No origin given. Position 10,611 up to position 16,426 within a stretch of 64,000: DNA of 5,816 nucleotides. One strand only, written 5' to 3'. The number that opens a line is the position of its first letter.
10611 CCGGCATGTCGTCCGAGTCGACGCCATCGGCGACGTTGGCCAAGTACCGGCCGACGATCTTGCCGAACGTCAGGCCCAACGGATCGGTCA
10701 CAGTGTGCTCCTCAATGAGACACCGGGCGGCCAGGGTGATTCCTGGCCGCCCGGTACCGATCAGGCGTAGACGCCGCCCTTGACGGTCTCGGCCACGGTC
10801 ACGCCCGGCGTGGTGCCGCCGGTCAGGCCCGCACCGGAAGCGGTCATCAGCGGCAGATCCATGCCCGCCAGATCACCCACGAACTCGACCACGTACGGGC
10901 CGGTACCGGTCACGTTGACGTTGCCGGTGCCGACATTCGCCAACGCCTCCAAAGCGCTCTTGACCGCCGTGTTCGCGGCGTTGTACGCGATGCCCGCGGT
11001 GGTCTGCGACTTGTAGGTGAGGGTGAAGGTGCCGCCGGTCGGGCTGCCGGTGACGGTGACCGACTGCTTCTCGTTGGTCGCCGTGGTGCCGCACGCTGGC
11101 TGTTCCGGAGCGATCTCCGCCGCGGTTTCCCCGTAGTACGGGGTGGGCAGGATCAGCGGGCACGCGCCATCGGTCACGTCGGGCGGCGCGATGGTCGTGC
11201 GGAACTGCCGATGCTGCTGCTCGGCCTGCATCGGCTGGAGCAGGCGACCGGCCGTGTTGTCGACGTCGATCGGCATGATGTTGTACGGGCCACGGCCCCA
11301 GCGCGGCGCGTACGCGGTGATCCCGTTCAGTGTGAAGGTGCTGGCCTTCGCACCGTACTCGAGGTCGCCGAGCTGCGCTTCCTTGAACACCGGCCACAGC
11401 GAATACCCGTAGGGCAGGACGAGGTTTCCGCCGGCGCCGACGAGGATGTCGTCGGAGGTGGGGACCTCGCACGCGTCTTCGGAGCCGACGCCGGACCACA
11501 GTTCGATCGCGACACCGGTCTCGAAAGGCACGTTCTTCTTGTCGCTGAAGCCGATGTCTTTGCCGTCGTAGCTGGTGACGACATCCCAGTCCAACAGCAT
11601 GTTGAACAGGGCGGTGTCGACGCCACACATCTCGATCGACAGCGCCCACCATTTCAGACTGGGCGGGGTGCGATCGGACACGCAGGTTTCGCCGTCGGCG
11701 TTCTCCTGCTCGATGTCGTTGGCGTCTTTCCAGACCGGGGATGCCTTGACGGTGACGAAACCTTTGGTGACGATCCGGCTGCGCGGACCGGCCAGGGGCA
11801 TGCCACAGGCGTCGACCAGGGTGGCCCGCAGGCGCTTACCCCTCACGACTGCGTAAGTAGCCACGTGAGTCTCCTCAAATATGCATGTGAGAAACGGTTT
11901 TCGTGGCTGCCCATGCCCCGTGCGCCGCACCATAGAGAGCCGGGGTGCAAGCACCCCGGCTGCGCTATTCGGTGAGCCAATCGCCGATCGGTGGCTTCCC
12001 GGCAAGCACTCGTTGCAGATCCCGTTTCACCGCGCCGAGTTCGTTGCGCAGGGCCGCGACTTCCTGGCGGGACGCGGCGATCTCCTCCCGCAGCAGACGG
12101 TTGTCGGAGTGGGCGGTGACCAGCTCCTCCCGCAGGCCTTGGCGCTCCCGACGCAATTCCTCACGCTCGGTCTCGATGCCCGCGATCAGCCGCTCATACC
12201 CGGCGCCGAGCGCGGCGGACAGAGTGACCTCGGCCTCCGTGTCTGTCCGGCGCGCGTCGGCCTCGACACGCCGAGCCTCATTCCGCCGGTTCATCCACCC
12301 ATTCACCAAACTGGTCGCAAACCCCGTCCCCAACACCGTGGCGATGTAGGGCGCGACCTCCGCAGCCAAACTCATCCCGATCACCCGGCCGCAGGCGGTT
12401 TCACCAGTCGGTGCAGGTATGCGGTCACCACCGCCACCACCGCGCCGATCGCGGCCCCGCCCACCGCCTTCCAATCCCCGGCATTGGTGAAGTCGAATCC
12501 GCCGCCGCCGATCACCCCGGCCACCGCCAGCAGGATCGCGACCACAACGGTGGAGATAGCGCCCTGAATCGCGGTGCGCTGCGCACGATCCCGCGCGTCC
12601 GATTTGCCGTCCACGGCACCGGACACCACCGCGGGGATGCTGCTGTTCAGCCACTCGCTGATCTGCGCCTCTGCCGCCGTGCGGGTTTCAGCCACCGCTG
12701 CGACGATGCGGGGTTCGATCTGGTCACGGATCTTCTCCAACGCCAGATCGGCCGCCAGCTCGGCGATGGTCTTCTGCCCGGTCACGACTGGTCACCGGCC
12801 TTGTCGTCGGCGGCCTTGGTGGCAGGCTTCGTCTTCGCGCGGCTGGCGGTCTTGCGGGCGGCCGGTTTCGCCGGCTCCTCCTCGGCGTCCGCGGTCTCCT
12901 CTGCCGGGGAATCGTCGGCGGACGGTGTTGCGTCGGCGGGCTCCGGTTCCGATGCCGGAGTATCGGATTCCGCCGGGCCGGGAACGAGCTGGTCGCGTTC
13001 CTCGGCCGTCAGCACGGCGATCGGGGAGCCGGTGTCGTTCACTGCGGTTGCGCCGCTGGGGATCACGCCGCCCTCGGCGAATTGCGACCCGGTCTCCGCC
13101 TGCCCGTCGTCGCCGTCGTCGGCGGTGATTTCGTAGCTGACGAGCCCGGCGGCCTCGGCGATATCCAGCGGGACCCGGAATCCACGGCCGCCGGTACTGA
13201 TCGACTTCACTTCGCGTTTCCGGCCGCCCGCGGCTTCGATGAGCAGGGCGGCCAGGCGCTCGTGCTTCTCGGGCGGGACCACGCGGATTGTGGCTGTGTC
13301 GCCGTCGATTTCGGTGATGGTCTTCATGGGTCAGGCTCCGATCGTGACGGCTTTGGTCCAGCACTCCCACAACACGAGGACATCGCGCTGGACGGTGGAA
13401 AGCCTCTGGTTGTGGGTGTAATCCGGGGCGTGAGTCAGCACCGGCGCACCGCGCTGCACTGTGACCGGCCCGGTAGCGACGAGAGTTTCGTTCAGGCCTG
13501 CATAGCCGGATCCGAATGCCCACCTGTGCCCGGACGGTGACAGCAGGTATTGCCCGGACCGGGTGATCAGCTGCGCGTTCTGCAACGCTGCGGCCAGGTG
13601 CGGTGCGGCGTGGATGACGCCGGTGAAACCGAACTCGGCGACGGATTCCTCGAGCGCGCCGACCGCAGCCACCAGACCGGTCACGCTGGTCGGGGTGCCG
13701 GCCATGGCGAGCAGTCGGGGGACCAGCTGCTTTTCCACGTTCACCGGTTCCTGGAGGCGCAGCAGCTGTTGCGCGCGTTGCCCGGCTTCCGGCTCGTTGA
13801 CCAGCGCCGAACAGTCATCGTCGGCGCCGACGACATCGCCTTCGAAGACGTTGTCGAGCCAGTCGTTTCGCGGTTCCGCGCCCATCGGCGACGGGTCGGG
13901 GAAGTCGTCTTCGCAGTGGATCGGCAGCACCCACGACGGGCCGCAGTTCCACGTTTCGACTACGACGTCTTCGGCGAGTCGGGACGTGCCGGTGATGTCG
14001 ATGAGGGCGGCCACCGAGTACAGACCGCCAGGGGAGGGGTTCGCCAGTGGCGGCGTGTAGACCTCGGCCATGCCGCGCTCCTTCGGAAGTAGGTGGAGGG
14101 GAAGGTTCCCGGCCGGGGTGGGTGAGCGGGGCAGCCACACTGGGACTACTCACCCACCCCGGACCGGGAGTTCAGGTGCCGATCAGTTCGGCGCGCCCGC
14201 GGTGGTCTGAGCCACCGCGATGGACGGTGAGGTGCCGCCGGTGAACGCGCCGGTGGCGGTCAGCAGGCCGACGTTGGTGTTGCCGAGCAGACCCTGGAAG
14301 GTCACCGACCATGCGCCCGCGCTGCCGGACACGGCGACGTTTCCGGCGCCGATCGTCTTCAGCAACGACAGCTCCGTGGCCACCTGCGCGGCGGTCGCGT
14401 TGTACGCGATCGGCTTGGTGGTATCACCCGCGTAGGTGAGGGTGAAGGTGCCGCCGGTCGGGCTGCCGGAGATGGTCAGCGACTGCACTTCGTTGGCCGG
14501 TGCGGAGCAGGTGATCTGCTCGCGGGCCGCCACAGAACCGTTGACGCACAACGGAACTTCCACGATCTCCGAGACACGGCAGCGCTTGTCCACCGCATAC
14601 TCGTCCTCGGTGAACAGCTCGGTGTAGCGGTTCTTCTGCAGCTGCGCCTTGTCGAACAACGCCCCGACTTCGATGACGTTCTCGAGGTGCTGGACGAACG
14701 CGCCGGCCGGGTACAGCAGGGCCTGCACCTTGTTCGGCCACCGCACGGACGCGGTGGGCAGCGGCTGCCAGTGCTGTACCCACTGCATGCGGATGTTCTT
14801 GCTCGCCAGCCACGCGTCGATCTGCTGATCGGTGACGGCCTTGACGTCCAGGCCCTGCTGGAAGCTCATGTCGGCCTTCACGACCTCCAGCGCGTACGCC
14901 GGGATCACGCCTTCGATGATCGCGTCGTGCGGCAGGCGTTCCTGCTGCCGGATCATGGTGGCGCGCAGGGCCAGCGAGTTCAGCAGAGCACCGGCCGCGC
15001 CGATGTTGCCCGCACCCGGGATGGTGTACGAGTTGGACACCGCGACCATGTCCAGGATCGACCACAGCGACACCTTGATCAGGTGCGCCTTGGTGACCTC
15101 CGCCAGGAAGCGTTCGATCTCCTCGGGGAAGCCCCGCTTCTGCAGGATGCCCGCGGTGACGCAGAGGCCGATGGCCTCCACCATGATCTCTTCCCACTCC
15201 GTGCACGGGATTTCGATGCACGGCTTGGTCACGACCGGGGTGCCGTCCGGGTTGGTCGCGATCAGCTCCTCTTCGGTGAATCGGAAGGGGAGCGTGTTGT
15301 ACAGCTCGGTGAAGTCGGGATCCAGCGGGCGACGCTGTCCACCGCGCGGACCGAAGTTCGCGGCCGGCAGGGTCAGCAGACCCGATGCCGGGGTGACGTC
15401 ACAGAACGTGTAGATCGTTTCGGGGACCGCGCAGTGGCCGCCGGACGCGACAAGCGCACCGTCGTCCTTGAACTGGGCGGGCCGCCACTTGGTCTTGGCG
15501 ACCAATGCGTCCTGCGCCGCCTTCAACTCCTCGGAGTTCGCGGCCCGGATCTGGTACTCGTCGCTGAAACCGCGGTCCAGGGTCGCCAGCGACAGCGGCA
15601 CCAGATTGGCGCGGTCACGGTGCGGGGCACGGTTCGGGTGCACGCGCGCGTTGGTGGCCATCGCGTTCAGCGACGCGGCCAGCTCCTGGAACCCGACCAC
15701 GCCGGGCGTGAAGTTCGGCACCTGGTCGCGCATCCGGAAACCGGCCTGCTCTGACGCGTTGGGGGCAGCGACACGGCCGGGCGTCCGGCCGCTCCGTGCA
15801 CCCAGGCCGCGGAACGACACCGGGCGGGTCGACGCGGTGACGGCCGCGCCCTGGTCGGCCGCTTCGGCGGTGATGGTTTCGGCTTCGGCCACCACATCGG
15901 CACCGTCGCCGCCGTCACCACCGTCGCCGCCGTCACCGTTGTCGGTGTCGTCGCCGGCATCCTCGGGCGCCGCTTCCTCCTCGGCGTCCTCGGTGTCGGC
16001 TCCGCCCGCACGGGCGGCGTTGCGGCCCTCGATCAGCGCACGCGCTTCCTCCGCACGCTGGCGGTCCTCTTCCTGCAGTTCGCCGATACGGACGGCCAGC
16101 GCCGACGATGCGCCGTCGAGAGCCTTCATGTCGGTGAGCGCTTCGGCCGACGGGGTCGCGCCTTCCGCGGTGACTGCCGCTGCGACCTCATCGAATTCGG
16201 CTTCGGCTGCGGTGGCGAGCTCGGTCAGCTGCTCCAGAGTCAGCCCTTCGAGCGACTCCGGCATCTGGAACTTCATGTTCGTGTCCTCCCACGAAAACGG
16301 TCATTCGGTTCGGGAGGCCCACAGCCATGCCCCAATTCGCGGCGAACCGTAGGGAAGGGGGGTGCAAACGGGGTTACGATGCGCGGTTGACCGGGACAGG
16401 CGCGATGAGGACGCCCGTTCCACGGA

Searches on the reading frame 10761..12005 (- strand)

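Call 38: search_protein_families(library=phrogs, proteins=[window:10761-12005:-], max_evalue=0.001)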
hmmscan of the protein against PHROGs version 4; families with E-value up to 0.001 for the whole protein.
window:10761-12005:- (414 aa): 5 families
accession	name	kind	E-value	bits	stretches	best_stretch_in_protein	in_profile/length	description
phrog_792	-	tail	3.4e-99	333.4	1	49-399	4-345/350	major tail protein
phrog_10909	-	tail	1.3e-16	61.8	1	306-404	197-289/290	major tail protein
phrog_2839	-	tail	3.6e-10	39.9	1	309-406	57-151/581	tail sheath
phrog_5042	-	unknown function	8.4e-09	36.4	1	308-407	109-210/227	-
phrog_1260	-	tail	9.6e-06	26.1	0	310-366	52-112/320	minor tail protein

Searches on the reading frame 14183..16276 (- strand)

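Call 38: search_protein_families(library=phrogs, proteins=[window:14183-16276:-], max_evalue=0.001)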
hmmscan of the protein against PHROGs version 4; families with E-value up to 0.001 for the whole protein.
window:14183-16276:- (697 aa): 3 families
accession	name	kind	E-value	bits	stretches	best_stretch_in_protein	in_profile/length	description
phrog_777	-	head and packaging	3.1e-143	480.1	1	2-592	3-579/580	major head protein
phrog_10909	-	tail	4e-13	50.4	1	598-688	205-289/290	major tail protein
phrog_2839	-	tail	1.3e-10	41.4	1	580-696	41-157/581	tail sheath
